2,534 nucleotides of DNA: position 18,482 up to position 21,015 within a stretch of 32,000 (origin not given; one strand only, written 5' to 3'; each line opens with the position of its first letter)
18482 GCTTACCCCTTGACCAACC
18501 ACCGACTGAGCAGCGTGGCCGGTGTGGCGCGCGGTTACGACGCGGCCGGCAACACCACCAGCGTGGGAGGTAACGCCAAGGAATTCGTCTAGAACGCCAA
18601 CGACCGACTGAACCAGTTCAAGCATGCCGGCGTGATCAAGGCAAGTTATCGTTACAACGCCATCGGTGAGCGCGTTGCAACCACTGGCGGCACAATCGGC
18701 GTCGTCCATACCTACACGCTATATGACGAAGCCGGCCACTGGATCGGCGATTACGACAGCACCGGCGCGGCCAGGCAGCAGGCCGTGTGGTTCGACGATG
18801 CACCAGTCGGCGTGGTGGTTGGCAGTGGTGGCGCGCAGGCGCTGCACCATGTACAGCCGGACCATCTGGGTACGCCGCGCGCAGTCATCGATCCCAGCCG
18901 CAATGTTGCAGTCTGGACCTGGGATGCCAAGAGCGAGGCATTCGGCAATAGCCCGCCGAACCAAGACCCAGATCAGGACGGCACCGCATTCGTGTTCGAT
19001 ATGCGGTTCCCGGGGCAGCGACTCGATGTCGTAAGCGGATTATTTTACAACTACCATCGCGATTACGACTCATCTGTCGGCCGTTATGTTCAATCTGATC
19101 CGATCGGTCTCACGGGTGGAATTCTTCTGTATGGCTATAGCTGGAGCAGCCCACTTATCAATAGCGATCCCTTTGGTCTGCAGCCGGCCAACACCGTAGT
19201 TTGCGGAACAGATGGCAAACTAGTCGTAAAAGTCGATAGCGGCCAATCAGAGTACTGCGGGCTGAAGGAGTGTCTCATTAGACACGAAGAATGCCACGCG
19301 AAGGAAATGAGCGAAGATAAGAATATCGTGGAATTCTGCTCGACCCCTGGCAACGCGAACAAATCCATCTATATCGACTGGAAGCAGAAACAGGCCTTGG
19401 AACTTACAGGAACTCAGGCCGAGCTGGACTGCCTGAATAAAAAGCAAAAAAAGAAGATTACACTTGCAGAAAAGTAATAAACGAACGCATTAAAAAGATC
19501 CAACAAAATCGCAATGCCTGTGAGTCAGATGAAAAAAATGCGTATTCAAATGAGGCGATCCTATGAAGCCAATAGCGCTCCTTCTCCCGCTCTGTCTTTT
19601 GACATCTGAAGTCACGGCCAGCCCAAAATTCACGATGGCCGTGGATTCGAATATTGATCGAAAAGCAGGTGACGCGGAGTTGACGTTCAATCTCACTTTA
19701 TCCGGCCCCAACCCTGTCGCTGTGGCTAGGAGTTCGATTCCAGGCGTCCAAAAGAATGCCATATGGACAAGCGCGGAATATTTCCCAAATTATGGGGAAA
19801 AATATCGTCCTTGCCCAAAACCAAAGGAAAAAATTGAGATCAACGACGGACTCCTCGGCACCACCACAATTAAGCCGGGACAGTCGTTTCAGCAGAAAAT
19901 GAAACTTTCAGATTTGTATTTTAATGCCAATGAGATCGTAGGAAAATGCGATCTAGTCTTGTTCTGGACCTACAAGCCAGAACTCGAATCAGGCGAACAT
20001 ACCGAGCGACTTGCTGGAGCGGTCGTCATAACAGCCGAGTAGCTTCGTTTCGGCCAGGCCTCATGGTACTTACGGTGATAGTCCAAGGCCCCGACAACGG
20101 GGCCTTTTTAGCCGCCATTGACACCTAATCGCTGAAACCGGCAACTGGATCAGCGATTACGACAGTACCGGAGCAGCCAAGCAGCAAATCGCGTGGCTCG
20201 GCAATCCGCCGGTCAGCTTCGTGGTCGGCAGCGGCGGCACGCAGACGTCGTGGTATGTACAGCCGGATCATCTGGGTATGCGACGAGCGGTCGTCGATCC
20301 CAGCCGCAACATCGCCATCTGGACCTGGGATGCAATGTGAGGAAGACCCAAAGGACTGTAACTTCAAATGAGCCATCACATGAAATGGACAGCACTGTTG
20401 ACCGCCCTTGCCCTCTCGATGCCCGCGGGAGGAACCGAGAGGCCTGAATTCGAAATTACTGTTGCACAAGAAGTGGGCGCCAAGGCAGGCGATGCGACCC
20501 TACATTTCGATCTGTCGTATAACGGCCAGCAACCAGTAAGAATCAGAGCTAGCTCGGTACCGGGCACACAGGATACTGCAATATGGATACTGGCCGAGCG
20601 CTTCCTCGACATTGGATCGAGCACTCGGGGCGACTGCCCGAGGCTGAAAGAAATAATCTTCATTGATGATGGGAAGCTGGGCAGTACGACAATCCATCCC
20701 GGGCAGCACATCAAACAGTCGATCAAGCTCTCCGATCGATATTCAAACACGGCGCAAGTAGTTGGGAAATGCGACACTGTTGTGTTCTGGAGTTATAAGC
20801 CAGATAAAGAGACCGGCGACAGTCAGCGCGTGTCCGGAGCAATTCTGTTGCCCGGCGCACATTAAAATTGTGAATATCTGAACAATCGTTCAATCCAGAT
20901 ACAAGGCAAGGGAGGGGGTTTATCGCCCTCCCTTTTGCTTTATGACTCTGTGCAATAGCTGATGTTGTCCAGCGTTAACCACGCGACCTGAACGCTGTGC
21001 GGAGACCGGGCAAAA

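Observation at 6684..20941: Five-cassette Rhs polymorphic-toxin array with four unrelated toxin tails and mostly exported immunity proteins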

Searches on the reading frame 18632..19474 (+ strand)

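Call 4: search_protein_families(library=pfam, proteins=[window:18632-19474:+], max_evalue=0.01)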
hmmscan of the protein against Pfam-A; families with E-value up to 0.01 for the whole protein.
window:18632-19474:+ (281 aa): 1 family
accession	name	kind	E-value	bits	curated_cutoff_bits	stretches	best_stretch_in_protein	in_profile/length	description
PF03527.20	RHS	-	6.7e-06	26.3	27.9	1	72-106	2-33/38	RHS protein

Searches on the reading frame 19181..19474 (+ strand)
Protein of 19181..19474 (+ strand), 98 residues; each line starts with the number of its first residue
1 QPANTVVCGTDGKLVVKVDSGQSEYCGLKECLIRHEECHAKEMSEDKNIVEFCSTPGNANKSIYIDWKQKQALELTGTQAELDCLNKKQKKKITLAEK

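Call 9: search_protein_families(library=pfam, proteins=[window:19181-19474:+], max_evalue=5)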
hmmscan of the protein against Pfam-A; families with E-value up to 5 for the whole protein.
window:19181-19474:+ (98 aa): 0 families

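Call 10: search_protein_families(library=ncbifam, proteins=[window:19181-19474:+], max_evalue=1)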
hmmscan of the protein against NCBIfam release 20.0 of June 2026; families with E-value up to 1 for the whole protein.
window:19181-19474:+ (98 aa): 1 family
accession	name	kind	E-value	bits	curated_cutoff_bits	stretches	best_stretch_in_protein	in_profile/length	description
NF009547.0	PRK12936.1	subfamily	0.011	15.4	436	1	16-72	143-198/245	3-ketoacyl-(acyl-carrier-protein) reductase NodG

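Call 17: search_solved_structures(query=window:19181-19474:+, max_evalue=10)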
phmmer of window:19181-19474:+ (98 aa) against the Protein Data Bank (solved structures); distinct sequences matched with E-value up to 10: 4.
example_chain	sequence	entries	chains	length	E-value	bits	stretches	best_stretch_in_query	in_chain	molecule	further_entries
3grp_A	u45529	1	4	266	0.35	14.5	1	19-73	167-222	3-oxoacyl-(Acyl carrierprotein) reductase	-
8ewf_E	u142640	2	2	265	1.6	12.3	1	10-89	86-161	Chimeric MXRA8 receptor: D1 from Duck MXRA8 and D2 from Mouse MXRA8 | DuD1MoD2 chimeric MXRA8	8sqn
3emk_A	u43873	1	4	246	1.7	12.2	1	18-72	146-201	GLUCOSE/RIBITOL DEHYDROGENASE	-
3enn_A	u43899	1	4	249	1.8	12.2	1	18-72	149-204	GLUCOSE/RIBITOL DEHYDROGENASE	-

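Call 35: find_homologous_proteins(query=window:19181-19474:+, max_evalue=0.01)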
Query window:19181-19474:+: 1 candidates shared short words with the query, none scored E <= 0.01.

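Call 49: find_related_loci(query=A3, collection=metagenome_contigs, flank=2500)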
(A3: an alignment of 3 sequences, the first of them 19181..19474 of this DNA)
Query A3 (98 aa) in metagenome_contigs; peptide patterns used: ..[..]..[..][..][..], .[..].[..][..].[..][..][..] (x = any residue, [..] = any of these).
294 stretches matched a pattern; 1 encode a relative of the query (tblastn E <= 1e-3); 1 distinct loci.
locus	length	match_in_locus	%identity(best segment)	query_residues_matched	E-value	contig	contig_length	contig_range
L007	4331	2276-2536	30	3-87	5e-11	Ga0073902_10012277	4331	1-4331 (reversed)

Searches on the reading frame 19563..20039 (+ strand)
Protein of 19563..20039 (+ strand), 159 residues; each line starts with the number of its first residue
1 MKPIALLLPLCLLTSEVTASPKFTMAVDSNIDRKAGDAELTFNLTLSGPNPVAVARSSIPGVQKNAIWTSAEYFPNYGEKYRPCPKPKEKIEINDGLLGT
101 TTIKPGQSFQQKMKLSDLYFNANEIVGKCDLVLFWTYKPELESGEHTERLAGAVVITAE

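Call 4: search_protein_families(library=pfam, proteins=[window:19563-20039:+], max_evalue=0.01)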
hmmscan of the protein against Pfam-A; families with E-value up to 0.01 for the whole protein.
window:19563-20039:+ (159 aa): 0 families

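Call 9: search_protein_families(library=pfam, proteins=[window:19563-20039:+], max_evalue=5)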
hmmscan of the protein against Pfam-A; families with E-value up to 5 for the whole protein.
window:19563-20039:+ (159 aa): 0 families

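Call 10: search_protein_families(library=ncbifam, proteins=[window:19563-20039:+], max_evalue=1)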
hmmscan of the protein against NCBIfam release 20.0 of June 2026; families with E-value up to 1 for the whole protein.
window:19563-20039:+ (159 aa): 0 families

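Call 24: find_related_loci(query=A1, collection=genome_contigs, flank=6000)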
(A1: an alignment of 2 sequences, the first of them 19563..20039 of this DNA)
Query A1 (159 aa) in genome_contigs; peptide patterns used: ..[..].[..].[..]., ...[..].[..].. (x = any residue, [..] = any of these).
448 stretches matched a pattern; 2 encode a relative of the query (tblastn E <= 1e-3); 2 distinct loci.
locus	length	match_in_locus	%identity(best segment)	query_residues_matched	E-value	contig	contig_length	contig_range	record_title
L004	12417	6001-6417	51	19-158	8e-48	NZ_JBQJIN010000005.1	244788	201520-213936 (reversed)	Lysobacter sp. CA196 NODE_5_length_244788_cov_86.623078, whole genome shotgun sequence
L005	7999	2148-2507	35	40-156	2e-20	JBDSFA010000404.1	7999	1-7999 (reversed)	MAG: Dokdonella sp. isolate cluster1_bin.217 k127_8531521, whole genome shotgun sequence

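Call 82: search_protein_families(library=pfam, alignment_id=A4, max_evalue=10)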
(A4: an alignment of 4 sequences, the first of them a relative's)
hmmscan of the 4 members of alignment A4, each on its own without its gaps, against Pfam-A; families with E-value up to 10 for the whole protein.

A. member 1, L004:5525-5932:+ (136 aa): 0 families

B. families by the number of members that match (of 4 scanned): 1 family
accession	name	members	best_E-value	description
PF10530.14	Toxin_35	1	0.039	Toxin with inhibitor cystine knot ICK or Knottin scaffold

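Call 83: search_solved_structures(query=A4, max_evalue=10)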
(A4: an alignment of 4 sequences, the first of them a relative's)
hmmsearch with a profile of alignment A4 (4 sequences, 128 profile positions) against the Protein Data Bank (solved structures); distinct sequences matched with E-value up to 10: 0.

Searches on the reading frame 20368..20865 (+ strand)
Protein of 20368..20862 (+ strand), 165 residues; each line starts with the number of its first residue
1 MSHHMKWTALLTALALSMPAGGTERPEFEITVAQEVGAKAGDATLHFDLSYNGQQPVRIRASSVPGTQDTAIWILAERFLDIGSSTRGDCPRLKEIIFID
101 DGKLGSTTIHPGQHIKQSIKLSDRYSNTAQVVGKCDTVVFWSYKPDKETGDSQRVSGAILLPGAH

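Call 4: search_protein_families(library=pfam, proteins=[window:20368-20862:+], max_evalue=0.01)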
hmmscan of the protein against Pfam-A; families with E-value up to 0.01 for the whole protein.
window:20368-20862:+ (165 aa): 0 families

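Call 9: search_protein_families(library=pfam, proteins=[window:20380-20862:+], max_evalue=5)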
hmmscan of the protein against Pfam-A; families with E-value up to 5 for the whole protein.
window:20380-20862:+ (161 aa): 0 families

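Call 10: search_protein_families(library=ncbifam, proteins=[window:20380-20862:+], max_evalue=1)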
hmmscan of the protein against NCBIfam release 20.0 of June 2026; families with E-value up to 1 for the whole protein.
window:20380-20862:+ (161 aa): 0 families

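Call 86: find_encoding_contigs(protein=window:20380-20865:+, flank=10000, max_places=3)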
Protein window:20380-20865:+ (161 aa): no gene with exactly this product is on record in the collection.
